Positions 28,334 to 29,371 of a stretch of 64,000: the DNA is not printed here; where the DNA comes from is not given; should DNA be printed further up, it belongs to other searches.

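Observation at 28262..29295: CAP/YkwD-domain secreted protein inserted antisense into the tad locus behind a riboswitch-like leader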

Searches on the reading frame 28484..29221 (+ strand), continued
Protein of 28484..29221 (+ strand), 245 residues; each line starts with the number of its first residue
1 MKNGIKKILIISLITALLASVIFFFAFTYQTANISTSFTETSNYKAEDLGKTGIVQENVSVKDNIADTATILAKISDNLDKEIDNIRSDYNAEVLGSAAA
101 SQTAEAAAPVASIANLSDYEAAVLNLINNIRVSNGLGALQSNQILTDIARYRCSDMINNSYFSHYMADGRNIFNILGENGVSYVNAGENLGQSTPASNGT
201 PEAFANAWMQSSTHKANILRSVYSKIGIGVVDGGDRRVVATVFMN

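Call 55: search_protein_families(library=ncbifam, proteins=[window:28484-29221:+], max_evalue=0.01)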
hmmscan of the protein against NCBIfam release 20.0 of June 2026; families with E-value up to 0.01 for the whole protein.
window:28484-29221:+ (245 aa): 2 families
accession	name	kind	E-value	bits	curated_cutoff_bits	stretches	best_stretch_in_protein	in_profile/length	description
TIGR02909.1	spore_YkwD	subfamily_domain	1.6e-28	99.2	171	1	117-241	2-123/127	uncharacterized protein, YkwD family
NF052539.1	DivAsocLipDalA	equivalog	1e-05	25.4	200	1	115-231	43-155/169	divisome-associated lipoprotein DalA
